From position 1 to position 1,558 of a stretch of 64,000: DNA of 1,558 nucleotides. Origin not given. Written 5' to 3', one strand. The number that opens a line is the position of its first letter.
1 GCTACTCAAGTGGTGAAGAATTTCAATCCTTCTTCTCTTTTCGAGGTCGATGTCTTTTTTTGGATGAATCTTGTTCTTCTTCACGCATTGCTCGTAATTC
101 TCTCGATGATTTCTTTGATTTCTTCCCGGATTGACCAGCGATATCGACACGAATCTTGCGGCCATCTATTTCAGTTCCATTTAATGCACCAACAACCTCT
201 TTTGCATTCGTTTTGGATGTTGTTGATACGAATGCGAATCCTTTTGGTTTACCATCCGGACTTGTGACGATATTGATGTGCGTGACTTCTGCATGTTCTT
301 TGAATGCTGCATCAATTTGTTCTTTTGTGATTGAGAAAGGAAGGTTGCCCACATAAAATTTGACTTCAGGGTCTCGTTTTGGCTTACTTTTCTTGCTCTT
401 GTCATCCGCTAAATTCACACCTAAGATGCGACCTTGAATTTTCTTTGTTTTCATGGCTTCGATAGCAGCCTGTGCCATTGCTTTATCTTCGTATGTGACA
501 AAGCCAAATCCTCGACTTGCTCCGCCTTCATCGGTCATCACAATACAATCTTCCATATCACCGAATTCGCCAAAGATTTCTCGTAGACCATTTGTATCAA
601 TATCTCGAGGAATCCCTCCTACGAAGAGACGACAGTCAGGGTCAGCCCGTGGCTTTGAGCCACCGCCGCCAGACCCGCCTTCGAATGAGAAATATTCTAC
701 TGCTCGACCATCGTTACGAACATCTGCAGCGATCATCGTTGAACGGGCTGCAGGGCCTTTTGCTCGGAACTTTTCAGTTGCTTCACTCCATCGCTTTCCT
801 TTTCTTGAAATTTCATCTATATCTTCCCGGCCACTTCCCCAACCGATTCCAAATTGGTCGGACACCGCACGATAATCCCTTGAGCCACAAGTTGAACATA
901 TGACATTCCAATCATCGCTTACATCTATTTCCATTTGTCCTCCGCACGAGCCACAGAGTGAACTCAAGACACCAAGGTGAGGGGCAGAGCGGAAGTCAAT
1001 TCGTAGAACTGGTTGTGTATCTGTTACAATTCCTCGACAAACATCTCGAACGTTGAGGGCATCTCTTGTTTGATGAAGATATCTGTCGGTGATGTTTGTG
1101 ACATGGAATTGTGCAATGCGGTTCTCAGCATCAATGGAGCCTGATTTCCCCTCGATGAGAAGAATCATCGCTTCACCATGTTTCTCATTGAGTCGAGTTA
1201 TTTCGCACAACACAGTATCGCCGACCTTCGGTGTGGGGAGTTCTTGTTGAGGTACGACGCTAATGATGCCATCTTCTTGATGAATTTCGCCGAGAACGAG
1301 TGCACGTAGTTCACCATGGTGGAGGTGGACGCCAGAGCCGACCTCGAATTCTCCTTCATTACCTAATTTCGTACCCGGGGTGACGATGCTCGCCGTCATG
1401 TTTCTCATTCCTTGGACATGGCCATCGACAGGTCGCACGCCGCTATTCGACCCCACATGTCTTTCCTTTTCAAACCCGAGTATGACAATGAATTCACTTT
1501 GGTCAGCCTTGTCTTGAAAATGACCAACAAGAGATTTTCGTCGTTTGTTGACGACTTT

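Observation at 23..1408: Exosome cap protein Csl4 fused to two eukaryote-like RRM domains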

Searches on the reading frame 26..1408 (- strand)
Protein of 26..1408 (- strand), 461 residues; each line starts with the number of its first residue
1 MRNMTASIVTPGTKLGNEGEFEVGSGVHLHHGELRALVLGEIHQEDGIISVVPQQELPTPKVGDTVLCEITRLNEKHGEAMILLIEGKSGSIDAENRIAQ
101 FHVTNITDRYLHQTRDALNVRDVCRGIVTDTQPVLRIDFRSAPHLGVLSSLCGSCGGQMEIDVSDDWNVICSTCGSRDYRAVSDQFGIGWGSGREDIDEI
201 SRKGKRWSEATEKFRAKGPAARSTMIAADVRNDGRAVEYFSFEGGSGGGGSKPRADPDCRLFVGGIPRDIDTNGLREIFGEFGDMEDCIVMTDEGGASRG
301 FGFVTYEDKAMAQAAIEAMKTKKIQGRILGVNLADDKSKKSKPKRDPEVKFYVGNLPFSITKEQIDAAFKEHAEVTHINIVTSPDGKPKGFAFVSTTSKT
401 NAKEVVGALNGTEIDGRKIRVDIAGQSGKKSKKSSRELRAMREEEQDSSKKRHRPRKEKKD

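Call 4: search_protein_families(library=pfam, proteins=[window:26-1408:-], max_evalue=0.01)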
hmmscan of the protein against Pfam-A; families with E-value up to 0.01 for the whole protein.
window:26-1408:- (461 aa): 5 families
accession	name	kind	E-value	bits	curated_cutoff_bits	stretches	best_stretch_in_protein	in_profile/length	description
PF00076.28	RRM_1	-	4e-39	132.8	20.7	2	261-328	1-68/70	RNA recognition motif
PF16367.11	RRM_7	-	1.6e-08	34.9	27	1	259-323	2-73/94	RNA recognition motif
PF16842.11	RRM_occluded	-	3.7e-08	33.6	30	1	354-421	7-70/79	Occluded RNA-recognition motif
PF14382.12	ECR1_N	-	6.8e-08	32.6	27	1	8-43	1-36/38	Exosome complex exonuclease RRP4 N-terminal region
PF03880.21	DbpA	-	0.00067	20.1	25.6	0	397-422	46-71/72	DbpA RNA binding domain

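Call 5: search_protein_families(library=ncbifam, proteins=[window:26-1408:-], max_evalue=1)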
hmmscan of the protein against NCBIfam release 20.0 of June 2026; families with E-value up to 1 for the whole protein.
window:26-1408:- (461 aa): 14 families
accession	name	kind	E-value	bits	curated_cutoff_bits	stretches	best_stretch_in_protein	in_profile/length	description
TIGR01622.1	SF-CC1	subfamily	3.2e-30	105.6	231.65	2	250-342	211-304/500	splicing factor, CC1-like family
TIGR01628.1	PABP-1234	subfamily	1.2e-29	103.9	497.1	1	260-454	90-284/595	polyadenylate binding protein, human types 1, 2, 3, 4 family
NF058537.1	Rbp_regulator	equivalog_domain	1.2e-29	102.4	100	2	351-424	2-76/79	RNA-binding regulator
NF034126.3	PRK09521.1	equivalog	2.3e-29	102.5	90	1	8-186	2-178/180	exosome complex RNA-binding protein Csl4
TIGR01642.1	U2AF_lg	subfamily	1.8e-22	79.5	310.3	2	251-343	289-382/510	U2 snRNP auxilliary factor, large subunit, splicing factor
TIGR01659.1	sex-lethal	subfamily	1e-18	68.1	486.2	1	210-430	60-278/346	sex-lethal family splicing factor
TIGR01648.1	hnRNP-R-Q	subfamily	3.9e-18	65.6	317.85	2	250-335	50-136/577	hnRNP-R, Q splicing factor family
TIGR01661.1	ELAV_HUD_SF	subfamily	4.7e-16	59.3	279.1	1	259-445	4-190/351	ELAV/HuD family splicing factor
TIGR01645.1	half-pint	subfamily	7.2e-09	34.9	443.95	2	263-331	205-274/607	poly-U binding splicing factor, half-pint family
NF003181.1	PRK04163.1-1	equivalog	2.1e-05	23.8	200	1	7-73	3-69/221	exosome complex RNA-binding protein Rrp4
NF012225.0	blaSFH_gen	exception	0.064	12.7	440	1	27-55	153-181/252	SFH-related subclass B2 metallo-beta-lactamase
TIGR03636.1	uL23_arch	equivalog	0.1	13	94.95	1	359-407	24-72/77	50S ribosomal protein L23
NF001607.0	PRK00398.1-4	equivalog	0.13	12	89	1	152-177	12-37/53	DNA-directed RNA polymerase subunit P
NF033087.1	bla_subclass_B2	equivalog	0.19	11.5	240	1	27-56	130-159/221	subclass B2 metallo-beta-lactamase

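Call 6: search_solved_structures(query=window:26-1408:-, max_evalue=0.01, show_alignments=3)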
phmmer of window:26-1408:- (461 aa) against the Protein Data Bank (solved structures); distinct sequences matched with E-value up to 0.01: 322 (the best 60 are shown).
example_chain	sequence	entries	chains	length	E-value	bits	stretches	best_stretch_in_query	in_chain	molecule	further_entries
6r5k_D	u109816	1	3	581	1.1e-32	116.5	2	260-443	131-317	Polyadenylate-binding protein, cytoplasmic and nuclear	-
9cb5_A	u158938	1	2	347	6.5e-31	110.7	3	261-430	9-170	Nucleolin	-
2lyv_A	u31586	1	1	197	1.4e-20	76.7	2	249-343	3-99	Heterogeneous nuclear ribonucleoprotein A1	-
6dcl_A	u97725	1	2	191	1.5e-20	76.6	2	247-343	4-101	Heterogeneous nuclear ribonucleoprotein A1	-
5x8p_v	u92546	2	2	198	1.7e-20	76.4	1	252-422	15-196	protein cS22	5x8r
5en1_A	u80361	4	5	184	1.9e-20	76.3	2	259-345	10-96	Heterogeneous nuclear ribonucleoproteins A2/B1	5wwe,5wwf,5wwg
9f4d_A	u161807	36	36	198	1.9e-20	76.2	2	250-343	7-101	Heterogeneous nuclear ribonucleoprotein A1, N-terminally processed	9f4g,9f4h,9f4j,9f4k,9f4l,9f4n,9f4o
5ho4_A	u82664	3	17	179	2.5e-20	75.9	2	260-344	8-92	Heterogeneous nuclear ribonucleoproteins A2/B1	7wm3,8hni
8rzv_A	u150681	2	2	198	2.8e-20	75.7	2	251-343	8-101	Heterogeneous nuclear ribonucleoprotein A1, N-terminally processed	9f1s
9gea_A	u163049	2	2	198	3.2e-20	75.5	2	253-343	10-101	Heterogeneous nuclear ribonucleoprotein A1, N-terminally processed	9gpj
5mmj_v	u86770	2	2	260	3.5e-20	75.4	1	251-422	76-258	30S ribosomal protein 2, chloroplastic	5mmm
4yoe_A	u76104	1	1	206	4.4e-20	75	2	258-343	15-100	Heterogeneous nuclear ribonucleoprotein A1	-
9vva_A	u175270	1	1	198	4.4e-20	75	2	259-343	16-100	Heterogeneous nuclear ribonucleoprotein A1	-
1l3k_A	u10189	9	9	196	4.7e-20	75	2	259-343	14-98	HETEROGENEOUS NUCLEAR RIBONUCLEOPROTEIN A1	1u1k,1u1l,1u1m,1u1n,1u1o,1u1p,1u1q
1pgz_A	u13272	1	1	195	4.7e-20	75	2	259-343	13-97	Heterogeneous nuclear ribonucleoprotein A1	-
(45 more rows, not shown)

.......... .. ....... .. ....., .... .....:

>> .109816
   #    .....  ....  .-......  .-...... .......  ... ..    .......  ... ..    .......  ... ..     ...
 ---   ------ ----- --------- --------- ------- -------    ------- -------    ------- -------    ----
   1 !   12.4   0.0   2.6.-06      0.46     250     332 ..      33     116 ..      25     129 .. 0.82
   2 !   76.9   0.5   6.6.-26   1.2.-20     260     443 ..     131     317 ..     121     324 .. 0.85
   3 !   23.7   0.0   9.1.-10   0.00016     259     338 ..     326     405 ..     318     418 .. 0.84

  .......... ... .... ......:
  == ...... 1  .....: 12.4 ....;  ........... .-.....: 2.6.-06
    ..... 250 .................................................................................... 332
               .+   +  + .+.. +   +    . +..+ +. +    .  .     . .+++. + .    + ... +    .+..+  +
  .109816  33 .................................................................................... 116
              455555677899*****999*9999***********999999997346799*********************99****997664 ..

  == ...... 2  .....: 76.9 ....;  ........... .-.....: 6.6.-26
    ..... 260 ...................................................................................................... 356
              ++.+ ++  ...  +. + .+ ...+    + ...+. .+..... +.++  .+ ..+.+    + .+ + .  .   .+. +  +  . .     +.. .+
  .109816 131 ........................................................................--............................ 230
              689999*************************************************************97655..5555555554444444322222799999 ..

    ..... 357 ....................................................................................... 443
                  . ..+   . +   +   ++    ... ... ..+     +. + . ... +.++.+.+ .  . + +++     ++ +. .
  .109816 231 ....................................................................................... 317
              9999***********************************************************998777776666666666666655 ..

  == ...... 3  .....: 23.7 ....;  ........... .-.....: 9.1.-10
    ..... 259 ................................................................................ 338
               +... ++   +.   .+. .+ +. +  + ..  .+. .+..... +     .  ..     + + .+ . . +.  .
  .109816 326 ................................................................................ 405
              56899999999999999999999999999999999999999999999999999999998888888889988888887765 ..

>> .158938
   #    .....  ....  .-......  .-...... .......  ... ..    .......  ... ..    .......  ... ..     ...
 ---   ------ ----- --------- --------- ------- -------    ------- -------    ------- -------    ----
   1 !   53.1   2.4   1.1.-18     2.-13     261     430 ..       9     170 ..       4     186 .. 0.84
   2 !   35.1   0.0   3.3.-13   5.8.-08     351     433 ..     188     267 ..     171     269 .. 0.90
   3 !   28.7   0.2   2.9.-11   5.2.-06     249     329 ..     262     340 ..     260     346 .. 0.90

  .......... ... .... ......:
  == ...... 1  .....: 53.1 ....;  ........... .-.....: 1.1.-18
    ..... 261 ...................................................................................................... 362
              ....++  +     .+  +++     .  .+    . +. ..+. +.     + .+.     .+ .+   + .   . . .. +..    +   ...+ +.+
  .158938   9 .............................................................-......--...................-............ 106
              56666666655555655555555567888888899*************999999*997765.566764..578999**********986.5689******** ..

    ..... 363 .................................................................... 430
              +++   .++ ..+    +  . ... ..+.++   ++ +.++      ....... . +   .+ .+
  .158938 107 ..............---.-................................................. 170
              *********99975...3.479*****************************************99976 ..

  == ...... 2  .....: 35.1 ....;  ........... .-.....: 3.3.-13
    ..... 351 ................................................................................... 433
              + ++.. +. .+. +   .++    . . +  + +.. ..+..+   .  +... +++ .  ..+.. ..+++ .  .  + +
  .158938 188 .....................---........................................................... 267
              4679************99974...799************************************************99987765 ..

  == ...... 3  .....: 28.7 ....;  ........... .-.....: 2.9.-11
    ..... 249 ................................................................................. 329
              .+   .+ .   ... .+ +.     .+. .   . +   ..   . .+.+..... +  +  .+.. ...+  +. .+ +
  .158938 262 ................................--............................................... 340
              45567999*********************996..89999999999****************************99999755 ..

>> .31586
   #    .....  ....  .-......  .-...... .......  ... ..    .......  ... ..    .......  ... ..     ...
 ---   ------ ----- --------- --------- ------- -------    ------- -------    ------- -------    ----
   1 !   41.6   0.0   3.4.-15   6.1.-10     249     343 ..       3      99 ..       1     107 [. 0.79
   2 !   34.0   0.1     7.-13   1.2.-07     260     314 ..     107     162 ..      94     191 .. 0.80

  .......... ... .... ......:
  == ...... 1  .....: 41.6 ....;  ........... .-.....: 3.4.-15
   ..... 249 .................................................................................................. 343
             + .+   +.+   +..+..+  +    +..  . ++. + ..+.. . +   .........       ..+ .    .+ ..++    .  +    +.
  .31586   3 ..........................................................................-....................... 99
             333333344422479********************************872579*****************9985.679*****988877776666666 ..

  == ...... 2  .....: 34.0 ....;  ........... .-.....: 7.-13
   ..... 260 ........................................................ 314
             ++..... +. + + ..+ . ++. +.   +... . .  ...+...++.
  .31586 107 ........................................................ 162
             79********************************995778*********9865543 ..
